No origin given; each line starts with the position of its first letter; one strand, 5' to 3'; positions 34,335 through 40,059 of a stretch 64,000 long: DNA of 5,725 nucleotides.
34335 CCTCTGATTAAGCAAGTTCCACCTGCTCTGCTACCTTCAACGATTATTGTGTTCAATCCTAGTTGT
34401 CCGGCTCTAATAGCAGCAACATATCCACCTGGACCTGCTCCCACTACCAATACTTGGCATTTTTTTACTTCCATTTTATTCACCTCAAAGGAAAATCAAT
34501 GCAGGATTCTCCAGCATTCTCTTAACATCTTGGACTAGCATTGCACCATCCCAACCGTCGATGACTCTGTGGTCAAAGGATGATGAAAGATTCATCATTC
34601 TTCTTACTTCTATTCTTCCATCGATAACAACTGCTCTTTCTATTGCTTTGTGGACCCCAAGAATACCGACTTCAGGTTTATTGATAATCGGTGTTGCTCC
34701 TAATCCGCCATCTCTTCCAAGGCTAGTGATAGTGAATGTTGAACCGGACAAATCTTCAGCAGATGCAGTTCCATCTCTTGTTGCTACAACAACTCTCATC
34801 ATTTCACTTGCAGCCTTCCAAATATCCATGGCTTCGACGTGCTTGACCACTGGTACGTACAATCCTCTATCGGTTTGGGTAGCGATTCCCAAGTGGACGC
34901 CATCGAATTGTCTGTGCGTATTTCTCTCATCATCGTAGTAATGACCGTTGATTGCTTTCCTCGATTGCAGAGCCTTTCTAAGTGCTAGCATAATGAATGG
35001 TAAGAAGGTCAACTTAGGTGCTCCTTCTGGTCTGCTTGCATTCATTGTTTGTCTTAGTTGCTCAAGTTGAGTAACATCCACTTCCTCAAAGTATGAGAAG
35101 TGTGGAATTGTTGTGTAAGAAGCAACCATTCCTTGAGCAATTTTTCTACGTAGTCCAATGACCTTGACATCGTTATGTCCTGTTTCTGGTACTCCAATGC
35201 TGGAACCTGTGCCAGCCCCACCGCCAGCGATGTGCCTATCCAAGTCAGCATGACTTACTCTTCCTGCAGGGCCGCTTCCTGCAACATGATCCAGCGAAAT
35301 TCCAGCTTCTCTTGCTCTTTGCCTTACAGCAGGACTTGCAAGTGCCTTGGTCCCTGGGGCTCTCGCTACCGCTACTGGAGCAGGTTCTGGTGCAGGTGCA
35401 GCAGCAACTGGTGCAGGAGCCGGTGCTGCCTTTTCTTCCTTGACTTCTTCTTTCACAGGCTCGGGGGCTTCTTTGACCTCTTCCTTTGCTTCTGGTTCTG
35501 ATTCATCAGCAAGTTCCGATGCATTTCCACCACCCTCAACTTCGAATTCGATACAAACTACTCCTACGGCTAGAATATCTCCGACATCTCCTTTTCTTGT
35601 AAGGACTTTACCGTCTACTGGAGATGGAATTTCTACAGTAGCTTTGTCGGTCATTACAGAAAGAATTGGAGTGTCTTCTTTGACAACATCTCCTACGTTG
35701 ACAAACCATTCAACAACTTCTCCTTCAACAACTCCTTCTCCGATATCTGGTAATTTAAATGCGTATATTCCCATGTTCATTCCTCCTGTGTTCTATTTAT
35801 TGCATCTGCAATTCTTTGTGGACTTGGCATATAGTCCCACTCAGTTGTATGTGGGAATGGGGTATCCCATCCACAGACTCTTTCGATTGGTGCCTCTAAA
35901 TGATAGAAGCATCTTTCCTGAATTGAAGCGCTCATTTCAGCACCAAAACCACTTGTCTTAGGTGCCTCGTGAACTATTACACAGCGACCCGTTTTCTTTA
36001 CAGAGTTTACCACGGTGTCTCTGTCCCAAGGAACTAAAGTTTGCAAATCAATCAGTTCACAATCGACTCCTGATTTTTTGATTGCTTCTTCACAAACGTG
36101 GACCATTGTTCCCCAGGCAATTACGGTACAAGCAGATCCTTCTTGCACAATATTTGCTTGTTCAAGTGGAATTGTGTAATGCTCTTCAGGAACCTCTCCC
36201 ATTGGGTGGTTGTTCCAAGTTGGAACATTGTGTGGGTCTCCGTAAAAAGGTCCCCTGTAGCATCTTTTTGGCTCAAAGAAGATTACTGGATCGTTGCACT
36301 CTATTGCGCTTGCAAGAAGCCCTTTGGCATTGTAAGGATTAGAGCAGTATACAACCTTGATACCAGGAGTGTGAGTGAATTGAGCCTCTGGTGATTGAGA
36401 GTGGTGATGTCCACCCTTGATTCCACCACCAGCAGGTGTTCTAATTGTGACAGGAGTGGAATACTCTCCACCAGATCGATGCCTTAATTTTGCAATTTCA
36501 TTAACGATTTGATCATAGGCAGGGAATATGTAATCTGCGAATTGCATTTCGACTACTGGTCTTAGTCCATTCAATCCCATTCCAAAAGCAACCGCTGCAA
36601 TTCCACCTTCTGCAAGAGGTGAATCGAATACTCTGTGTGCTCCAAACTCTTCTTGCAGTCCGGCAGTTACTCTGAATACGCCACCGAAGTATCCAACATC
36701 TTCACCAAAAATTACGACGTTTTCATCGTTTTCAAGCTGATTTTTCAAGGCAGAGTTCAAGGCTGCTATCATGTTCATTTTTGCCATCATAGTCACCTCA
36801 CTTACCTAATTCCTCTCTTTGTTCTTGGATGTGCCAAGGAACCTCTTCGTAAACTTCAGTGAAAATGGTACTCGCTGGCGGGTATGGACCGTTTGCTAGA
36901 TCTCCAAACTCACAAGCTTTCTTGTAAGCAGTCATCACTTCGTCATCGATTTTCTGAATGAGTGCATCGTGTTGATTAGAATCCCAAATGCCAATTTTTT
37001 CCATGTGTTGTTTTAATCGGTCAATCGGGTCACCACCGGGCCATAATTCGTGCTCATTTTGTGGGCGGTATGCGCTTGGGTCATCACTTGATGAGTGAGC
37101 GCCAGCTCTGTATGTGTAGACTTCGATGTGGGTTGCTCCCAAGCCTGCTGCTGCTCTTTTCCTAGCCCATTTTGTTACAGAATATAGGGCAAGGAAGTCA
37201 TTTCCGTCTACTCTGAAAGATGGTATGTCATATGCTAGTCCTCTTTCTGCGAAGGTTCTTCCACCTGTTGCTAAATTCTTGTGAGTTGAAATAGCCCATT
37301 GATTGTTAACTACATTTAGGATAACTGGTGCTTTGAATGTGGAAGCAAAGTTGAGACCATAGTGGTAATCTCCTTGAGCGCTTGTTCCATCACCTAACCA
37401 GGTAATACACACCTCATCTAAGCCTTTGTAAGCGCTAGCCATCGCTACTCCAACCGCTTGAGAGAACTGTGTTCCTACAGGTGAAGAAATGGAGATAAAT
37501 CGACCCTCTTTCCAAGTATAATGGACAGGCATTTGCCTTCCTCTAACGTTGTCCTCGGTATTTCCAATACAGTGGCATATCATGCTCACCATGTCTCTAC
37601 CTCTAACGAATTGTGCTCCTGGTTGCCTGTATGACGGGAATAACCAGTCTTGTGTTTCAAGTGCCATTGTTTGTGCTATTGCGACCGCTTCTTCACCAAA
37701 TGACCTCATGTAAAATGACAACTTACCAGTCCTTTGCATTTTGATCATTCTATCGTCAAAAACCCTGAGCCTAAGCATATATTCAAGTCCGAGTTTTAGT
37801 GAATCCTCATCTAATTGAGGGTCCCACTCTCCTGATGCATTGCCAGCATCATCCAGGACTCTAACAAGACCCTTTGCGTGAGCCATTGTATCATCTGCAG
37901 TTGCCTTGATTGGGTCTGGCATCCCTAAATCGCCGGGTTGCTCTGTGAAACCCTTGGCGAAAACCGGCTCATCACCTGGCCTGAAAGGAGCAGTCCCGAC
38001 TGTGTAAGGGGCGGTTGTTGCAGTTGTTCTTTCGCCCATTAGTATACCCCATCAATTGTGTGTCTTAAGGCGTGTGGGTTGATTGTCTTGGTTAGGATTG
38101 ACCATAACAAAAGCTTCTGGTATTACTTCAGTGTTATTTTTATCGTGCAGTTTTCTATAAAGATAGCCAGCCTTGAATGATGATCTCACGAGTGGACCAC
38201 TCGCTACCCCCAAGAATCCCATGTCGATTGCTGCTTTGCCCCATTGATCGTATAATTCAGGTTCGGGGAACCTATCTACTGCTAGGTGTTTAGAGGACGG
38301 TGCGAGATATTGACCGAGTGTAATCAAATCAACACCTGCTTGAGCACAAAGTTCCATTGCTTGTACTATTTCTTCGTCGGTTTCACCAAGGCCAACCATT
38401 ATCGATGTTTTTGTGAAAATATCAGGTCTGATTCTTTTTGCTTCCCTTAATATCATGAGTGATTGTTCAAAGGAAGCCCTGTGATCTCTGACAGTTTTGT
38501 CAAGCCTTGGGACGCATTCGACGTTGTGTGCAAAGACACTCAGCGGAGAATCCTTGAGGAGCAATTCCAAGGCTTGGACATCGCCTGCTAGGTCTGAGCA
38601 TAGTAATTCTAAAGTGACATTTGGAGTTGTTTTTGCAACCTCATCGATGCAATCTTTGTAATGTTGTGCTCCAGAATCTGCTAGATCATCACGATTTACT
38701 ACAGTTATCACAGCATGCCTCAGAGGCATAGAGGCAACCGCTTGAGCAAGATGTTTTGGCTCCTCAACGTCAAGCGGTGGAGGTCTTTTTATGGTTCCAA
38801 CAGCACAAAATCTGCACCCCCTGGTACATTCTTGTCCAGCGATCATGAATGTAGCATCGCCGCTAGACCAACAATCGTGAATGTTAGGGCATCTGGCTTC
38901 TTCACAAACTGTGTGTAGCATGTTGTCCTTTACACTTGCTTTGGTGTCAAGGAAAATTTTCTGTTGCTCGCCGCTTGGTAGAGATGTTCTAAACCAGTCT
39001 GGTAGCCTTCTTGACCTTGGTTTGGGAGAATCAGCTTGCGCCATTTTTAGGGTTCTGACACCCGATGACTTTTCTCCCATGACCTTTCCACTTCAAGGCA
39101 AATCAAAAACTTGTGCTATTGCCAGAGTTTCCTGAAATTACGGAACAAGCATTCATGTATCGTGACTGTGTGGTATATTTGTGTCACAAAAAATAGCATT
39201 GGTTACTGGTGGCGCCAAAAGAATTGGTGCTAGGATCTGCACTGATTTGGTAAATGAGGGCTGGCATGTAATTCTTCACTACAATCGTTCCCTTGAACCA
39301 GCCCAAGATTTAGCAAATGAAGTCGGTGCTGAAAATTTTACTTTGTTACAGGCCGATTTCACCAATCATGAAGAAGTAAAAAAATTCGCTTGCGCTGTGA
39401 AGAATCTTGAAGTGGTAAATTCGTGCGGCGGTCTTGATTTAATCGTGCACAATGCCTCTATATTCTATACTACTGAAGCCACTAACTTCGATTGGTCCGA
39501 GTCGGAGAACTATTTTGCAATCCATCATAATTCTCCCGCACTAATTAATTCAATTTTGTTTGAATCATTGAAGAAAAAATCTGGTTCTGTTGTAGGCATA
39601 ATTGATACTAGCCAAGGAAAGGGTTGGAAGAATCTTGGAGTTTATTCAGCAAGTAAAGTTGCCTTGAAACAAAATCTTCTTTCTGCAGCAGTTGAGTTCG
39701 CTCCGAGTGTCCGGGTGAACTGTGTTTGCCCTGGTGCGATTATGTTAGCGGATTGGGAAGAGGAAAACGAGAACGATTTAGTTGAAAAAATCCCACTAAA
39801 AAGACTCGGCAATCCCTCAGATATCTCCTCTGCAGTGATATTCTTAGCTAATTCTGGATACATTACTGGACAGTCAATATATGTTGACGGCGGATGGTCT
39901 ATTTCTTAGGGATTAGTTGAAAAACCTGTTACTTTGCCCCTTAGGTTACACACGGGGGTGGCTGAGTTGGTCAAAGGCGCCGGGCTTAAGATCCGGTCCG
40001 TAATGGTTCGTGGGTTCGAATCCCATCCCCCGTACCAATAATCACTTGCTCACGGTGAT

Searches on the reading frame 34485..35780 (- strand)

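Call 6: search_protein_families(library=pfam, proteins=[window:34485-35780:-])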
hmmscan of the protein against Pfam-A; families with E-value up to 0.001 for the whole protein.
window:34485-35780:- (431 aa): 3 families
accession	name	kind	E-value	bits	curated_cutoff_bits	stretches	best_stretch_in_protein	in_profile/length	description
PF00198.28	2-oxoacid_dh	-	1.2e-72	244.6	23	1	202-431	4-232/232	2-oxoacid dehydrogenases acyltransferase (catalytic domain)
PF00364.28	Biotin_lipoyl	-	1.7e-16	60.3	22.1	1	8-74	3-68/73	Biotin-requiring enzyme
PF02817.22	E3_binding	-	6.7e-12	45.9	23.7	1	147-180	2-35/36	e3 binding domain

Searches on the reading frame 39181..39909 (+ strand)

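Call 24: search_protein_families(library=pfam, proteins=[window:39181-39909:+])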
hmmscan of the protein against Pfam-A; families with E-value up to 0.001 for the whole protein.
window:39181-39909:+ (242 aa): 5 families
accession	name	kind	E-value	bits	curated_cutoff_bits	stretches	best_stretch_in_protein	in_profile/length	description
PF13561.12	adh_short_C2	-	5.3e-37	128.1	27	1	13-240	6-236/236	Enoyl-(Acyl carrier protein) reductase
PF00106.31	adh_short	-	2e-31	109.4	26.6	1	4-191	1-185/195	short chain dehydrogenase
PF01370.27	Epimerase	-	2.9e-05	24.1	20.9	1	6-81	1-71/240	NAD dependent epimerase/dehydratase family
PF08659.16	KR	-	0.00077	19.9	22.6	0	7-105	4-102/180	KR domain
PF16363.11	GDP_Man_Dehyd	-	0.00094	19.2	27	0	7-80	1-81/332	GDP-mannose 4,6 dehydratase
